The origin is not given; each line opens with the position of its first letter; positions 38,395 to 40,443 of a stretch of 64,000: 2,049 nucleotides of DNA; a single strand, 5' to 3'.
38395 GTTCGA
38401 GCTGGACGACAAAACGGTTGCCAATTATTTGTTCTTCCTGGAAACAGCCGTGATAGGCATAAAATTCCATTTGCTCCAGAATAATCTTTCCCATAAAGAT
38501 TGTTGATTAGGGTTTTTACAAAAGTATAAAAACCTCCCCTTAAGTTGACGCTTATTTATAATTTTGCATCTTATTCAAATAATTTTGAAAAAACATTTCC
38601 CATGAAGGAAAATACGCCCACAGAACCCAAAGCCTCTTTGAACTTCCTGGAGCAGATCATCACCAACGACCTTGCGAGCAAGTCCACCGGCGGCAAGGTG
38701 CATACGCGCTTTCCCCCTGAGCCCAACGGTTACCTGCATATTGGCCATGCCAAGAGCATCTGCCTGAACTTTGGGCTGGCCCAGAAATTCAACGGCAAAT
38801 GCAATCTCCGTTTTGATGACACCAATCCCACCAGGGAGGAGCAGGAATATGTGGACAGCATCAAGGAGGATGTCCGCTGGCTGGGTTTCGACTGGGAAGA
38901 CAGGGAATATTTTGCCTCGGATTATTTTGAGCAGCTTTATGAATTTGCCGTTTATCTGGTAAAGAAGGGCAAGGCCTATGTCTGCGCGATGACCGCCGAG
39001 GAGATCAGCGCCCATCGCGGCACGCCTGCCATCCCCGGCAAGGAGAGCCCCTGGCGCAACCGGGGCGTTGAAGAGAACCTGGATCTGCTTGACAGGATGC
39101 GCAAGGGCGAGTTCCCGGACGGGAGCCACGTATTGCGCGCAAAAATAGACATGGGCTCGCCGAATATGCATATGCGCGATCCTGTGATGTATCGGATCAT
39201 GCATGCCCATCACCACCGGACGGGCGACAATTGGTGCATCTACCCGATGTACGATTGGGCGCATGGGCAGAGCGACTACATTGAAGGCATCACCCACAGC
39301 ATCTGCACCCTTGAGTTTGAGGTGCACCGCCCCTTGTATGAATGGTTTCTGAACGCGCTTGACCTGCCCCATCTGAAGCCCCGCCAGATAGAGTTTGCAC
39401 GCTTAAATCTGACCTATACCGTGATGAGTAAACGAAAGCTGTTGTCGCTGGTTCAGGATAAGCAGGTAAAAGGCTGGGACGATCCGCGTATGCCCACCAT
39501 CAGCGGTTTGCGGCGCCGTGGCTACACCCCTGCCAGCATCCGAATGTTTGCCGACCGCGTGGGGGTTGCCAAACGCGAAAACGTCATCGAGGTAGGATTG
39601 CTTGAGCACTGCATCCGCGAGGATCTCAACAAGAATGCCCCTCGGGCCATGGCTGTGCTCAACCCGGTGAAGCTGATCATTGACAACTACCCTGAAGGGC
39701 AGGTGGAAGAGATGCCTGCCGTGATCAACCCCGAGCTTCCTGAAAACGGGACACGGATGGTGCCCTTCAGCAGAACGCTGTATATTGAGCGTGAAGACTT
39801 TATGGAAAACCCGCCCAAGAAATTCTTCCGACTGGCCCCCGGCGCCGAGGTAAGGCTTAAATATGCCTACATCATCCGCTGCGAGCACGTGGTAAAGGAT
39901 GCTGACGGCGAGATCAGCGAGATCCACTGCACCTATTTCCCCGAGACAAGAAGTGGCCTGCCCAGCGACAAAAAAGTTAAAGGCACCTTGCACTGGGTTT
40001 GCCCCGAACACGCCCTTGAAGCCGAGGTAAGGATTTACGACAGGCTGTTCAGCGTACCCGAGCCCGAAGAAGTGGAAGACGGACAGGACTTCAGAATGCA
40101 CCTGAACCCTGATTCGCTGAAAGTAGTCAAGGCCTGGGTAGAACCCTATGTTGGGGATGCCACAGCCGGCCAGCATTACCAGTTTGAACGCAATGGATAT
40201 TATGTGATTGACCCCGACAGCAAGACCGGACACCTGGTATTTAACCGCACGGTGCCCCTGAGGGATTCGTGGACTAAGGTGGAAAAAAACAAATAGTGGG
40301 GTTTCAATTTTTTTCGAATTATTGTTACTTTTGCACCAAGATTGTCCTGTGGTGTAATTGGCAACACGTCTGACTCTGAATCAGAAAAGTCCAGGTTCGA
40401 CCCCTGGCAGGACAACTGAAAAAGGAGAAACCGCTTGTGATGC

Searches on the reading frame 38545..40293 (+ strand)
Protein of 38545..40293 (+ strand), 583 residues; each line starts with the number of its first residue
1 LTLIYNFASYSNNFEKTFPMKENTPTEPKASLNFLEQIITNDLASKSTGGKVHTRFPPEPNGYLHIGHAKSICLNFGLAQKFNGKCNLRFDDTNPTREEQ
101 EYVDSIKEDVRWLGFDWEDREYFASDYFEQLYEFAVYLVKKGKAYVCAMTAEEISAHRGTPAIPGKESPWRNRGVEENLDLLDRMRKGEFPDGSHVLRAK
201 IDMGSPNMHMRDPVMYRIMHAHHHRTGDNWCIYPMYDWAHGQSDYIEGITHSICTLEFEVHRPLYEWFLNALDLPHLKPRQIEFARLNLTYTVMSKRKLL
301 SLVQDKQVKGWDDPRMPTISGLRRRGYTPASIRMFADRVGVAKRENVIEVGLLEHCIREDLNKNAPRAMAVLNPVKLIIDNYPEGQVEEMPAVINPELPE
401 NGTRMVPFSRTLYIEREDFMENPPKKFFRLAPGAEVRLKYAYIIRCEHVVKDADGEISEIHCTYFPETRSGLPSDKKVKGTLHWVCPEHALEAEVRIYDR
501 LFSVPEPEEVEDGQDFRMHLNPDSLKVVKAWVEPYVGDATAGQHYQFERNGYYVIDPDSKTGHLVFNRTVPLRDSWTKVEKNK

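Call 57: search_protein_families(library=pfam, proteins=[window:38545-40293:+], max_evalue=1e-8)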
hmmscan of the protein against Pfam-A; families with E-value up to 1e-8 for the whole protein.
window:38545-40293:+ (583 aa): 3 families
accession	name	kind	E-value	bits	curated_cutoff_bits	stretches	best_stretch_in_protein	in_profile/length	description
PF00749.27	tRNA-synt_1c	-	2.3e-110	368.8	23.4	1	51-362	1-313/314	tRNA synthetases class I (E and Q), catalytic domain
PF03950.23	tRNA-synt_1c_C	-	8.8e-31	106.4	23.9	1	365-464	1-90/91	tRNA synthetases class I (E and Q), anti-codon binding domain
PF20974.2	tRNA-synt_1c_C2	-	3.7e-21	76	23.9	1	481-556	1-69/69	tRNA synthetases class I (E and Q), anti-codon binding domain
